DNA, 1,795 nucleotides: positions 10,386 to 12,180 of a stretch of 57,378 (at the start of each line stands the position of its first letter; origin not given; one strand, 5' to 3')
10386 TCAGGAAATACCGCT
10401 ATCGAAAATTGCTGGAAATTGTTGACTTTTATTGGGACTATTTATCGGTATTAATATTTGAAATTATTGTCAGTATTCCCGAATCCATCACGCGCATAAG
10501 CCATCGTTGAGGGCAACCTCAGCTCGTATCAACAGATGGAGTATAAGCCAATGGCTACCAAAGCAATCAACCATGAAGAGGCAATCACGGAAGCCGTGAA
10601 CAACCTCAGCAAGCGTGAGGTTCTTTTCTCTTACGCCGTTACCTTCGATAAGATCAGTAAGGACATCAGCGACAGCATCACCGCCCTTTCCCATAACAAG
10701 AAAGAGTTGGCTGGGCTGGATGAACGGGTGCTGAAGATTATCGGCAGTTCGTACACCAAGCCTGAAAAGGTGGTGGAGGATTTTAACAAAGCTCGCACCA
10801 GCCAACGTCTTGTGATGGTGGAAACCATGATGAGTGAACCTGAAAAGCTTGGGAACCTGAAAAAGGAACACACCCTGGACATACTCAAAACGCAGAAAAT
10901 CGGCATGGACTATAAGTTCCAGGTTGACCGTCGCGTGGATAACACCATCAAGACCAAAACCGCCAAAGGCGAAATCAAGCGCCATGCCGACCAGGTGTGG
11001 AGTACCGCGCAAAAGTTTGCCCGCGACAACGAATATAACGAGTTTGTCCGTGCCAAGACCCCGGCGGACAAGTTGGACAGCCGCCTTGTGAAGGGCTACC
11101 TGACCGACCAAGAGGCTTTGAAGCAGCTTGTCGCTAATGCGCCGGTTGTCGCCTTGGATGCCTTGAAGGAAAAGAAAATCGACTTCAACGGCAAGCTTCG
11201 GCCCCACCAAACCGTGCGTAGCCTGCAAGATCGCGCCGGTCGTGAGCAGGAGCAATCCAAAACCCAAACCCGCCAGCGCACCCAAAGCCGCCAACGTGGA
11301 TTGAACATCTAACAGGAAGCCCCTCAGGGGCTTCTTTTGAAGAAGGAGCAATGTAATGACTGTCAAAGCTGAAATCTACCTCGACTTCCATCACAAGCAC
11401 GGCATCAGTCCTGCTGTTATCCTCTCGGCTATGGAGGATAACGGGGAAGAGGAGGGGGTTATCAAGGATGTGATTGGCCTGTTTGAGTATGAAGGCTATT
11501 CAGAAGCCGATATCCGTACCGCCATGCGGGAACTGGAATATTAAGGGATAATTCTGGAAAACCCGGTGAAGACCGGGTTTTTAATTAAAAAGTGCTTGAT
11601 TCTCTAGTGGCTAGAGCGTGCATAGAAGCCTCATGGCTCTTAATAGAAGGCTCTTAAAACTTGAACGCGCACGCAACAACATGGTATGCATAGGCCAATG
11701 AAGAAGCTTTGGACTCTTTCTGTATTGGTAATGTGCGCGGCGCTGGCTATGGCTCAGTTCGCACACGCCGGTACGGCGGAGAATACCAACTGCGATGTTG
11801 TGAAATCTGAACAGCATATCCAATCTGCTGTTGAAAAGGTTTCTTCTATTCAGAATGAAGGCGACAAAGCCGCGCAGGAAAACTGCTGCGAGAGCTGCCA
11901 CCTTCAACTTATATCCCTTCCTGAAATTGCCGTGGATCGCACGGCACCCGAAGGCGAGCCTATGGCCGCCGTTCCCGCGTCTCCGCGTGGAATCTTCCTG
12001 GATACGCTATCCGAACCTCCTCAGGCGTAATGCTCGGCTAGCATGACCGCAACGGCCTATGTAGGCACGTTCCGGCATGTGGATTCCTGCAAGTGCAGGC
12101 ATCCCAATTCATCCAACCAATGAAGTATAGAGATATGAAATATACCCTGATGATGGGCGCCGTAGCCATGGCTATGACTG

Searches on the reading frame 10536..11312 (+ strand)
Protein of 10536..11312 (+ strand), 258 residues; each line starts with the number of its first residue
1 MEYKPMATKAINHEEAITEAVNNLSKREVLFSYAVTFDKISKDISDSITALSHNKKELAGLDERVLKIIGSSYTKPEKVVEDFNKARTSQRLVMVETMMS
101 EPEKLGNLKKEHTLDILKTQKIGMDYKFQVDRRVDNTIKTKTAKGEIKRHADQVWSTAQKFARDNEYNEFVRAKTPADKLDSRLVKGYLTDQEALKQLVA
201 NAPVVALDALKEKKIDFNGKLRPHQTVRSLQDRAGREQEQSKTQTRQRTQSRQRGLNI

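Call 3: search_protein_families(library=pfam, proteins=[window:10536-11312:+], max_evalue=1)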
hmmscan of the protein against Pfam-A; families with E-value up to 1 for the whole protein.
window:10536-11312:+ (258 aa): 0 families

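Call 4: search_protein_families(library=padloc, proteins=[window:10536-11312:+], max_evalue=1)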
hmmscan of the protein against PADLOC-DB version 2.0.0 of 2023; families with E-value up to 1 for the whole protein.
window:10536-11312:+ (258 aa): 0 families

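Call 5: search_protein_families(library=ncbifam, proteins=[window:10536-11312:+], max_evalue=1)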
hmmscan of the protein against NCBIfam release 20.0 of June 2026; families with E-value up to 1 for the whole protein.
window:10536-11312:+ (258 aa): 1 family
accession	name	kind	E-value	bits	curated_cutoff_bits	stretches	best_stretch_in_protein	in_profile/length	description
NF004411.0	PRK05759.1-2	equivalog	0.37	10.9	131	1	39-87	35-83/156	F0F1 ATP synthase subunit B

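Call 25: find_related_loci(query=window:10536-11309:+, collection=metagenome_contigs, flank=10000)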
Query window:10536-11309:+ (258 aa) in metagenome_contigs; peptide patterns used: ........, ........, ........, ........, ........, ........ (x = any residue, [..] = any of these).
394 stretches matched a pattern, but none encodes a relative of the query by tblastn (E <= 1e-3).
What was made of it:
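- Tried and rejected: A metagenome pattern scan with p258 found nothing (call 25).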

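Call 45: search_protein_families(library=phrogs, proteins=[window:10536-11309:+], max_evalue=0.1)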
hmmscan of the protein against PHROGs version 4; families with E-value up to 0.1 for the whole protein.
window:10536-11309:+ (258 aa): 1 family
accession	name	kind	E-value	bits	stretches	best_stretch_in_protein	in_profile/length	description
phrog_26505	-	unknown function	0.069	14.7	0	26-71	16-61/104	-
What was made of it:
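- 10536..11544 (+): p258 and p62, backbone genes that form the right flank of the hotspot. Their function is unknown. No family hit (calls 3, 5, 45).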

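Call 83: search_dna_similar(query=window:10536-11309:+, collection=plasmids, mode=protein, max_rows=20)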
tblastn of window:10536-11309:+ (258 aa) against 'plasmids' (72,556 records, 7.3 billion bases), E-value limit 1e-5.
No match.
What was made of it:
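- Tried and rejected: tblastn of p258 against plasmids found nothing (call 83).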

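Call 94: find_homologous_proteins(query=window:10536-11309:+, max_evalue=1e-10)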
Query window:10536-11309:+ (258 aa): 5 proteins with E <= 1e-10 among 714 candidates.
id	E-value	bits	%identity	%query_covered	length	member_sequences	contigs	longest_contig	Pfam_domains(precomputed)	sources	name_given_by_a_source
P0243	2.0e-146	504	94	98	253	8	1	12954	-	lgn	-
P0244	4.2e-140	483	89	98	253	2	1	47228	-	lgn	-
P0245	4.8e-137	473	88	90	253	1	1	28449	-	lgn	-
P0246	6.2e-134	463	87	93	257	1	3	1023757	-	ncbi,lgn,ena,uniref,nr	ncbi:MAG: hypothetical protein DI628_00585 [Blastochloris viridis]|uniref:Uncharacterized protein n=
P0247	1.6e-133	461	86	98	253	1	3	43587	-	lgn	-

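Call 95: find_encoding_contigs(protein=P0246, flank=8000, max_places=2)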
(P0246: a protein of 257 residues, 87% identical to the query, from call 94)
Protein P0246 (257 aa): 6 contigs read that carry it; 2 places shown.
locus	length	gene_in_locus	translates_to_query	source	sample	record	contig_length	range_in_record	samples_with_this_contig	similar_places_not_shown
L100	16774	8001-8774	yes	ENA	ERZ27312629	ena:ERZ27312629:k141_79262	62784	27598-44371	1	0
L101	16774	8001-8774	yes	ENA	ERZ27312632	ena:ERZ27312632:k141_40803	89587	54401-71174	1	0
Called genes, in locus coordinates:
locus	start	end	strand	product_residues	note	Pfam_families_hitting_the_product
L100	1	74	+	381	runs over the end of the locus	PF04610:TrbL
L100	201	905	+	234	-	PF04335:VirB8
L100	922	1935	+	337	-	PF03524:CagX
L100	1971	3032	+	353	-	PF03743:TrbI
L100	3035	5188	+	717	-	-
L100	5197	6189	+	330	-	PF00437:T2SSE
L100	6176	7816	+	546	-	PF02534:T4SS-DNA_transf, PF10412:TrwB_AAD_bind, PF12696:TraG-D_C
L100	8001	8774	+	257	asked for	-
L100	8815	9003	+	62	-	-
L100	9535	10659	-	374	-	-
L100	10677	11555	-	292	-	PF25222:DUF7840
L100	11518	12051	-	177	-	PF25225:DUF7843, PF13387:Lnb_N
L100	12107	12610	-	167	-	PF11220:DUF3015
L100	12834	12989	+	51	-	-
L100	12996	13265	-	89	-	-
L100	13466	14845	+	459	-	PF02878:PGM_PMM_I, PF02879:PGM_PMM_II, PF02880:PGM_PMM_III, PF00408:PGM_PMM_IV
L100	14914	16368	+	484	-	PF00483:NTP_transferase, PF12804:NTP_transf_3, PF22640:ManC_GMP_beta-helix (weak), PF01050:MannoseP_isomer, PF07883:Cupin_2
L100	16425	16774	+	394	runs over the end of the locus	PF13439:Glyco_transf_4, PF13579:Glyco_trans_4_4 (weak), PF00534:Glycos_transf_1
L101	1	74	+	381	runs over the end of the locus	PF04610:TrbL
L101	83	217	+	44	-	-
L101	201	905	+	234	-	PF04335:VirB8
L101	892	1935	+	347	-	PF03524:CagX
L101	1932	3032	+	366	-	PF03743:TrbI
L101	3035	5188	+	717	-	-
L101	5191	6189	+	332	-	PF00437:T2SSE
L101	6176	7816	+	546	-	PF02534:T4SS-DNA_transf, PF10412:TrwB_AAD_bind, PF12696:TraG-D_C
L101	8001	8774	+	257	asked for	-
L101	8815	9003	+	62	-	-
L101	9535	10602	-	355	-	-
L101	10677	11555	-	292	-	PF25222:DUF7840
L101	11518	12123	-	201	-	PF25225:DUF7843, PF13387:Lnb_N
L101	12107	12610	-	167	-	PF11220:DUF3015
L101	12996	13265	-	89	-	-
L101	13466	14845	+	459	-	PF02878:PGM_PMM_I, PF02879:PGM_PMM_II, PF02880:PGM_PMM_III, PF00408:PGM_PMM_IV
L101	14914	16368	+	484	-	PF00483:NTP_transferase, PF12804:NTP_transf_3, PF22640:ManC_GMP_beta-helix (weak), PF01050:MannoseP_isomer, PF07883:Cupin_2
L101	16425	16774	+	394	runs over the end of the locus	PF13439:Glyco_transf_4, PF13579:Glyco_trans_4_4 (weak), PF00534:Glycos_transf_1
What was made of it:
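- Empty slot in L100/L101 (call 95).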

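Call 96: find_encoding_contigs(protein=P0244, flank=8000, max_places=2)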
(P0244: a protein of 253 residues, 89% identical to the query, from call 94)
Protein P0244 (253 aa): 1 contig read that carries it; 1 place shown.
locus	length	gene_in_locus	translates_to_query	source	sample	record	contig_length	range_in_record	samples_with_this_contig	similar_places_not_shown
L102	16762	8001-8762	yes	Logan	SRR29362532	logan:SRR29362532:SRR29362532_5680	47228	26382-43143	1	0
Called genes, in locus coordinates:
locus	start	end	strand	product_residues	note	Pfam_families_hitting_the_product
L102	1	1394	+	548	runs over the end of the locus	PF02534:T4SS-DNA_transf, PF10412:TrwB_AAD_bind, PF12696:TraG-D_C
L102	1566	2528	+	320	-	PF20279:CTD12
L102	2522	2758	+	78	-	PF20295:MC8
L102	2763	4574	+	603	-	PF10088:DUF2326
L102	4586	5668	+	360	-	PF12686:DUF3800 (weak)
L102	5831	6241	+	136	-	PF00717:Peptidase_S24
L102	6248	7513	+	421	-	PF00817:IMS, PF11799:IMS_C, PF13438:DUF4113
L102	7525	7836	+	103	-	-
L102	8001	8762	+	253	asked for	-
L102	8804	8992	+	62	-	-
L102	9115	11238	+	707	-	PF00403:HMA, PF00122:E1-E2_ATPase, PF00702:Hydrolase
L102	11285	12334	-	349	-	PF09982:LpxR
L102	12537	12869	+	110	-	-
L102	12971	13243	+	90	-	-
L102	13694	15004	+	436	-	PF02321:OEP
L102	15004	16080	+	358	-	-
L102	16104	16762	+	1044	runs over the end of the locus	PF00873:ACR_tran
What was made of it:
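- CTD12+MC8+DUF2326 plus DUF3800 plus UmuDC-like genes in L102 (call 96). Two sibling ICEs with the same backbone lack orfC entirely (calls 95, 96).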

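Call 99: search_protein_families(library=padloc, proteins=[L102:1566-2525:+, L102:2522-2755:+, L102:2763-4571:+, L102:4586-5665:+, L102:7525-7833:+], max_evalue=0.001)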
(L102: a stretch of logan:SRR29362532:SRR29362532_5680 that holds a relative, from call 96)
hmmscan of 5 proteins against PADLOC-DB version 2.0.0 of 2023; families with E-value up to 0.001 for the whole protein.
L102:1566-2525:+ (320 aa): 2 families
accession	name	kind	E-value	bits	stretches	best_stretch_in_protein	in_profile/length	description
PDLC05079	PDC-S73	-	3.7e-12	43.9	1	3-153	2-135/752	-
PDLC02400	Aga_TIR-PNTD1-PNTD2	-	0.00032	17.1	1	5-162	3-141/639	Class I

L102:2522-2755:+ (78 aa): 0 families

L102:2763-4571:+ (603 aa): 3 families
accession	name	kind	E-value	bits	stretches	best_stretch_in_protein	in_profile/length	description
PDLC04774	PDC-M68B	-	7.7e-53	177.9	1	3-598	2-577/581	-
PDLC03863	LmuB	-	4e-09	33.7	0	47-112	34-96/610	-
PDLC03868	LmuB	-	0.00031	17.2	1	220-437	517-717/1035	-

L102:4586-5665:+ (360 aa): 1 family
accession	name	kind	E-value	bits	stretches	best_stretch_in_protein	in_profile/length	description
PDLC05033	PDC-S51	-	3.4e-106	353.3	1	2-358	4-369/376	-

L102:7525-7833:+ (103 aa): 0 families
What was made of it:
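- PADLOC scores the DUF2326 protein as PDC-M68B (E=8e-53, with weaker LmuB matches) and the DUF3800 protein as PDC-S51 (E=3e-106) (call 99).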

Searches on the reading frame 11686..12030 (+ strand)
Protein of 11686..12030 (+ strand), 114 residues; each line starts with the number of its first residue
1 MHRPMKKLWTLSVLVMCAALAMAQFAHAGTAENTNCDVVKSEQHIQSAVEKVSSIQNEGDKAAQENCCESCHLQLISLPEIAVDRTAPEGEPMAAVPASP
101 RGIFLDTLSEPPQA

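Call 3: search_protein_families(library=pfam, proteins=[window:11686-12030:+], max_evalue=1)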
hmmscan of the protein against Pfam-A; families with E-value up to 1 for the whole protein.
window:11686-12030:+ (114 aa): 4 families
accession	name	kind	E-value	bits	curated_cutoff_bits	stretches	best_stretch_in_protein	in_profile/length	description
PF20521.3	DUF6736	-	0.014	15.9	27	1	25-72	62-108/129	Family of unknown function (DUF6736)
PF20130.4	DUF6520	-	0.084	13.7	25.4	1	5-50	1-49/83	Family of unknown function (DUF6520)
PF10818.13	SecM_small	-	0.11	13.8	26.1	1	7-57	3-51/95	secA translation cis-regulator SecM, small type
PF09017.16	Transglut_prok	-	0.12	12.1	25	1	14-101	15-104/414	Microbial transglutaminase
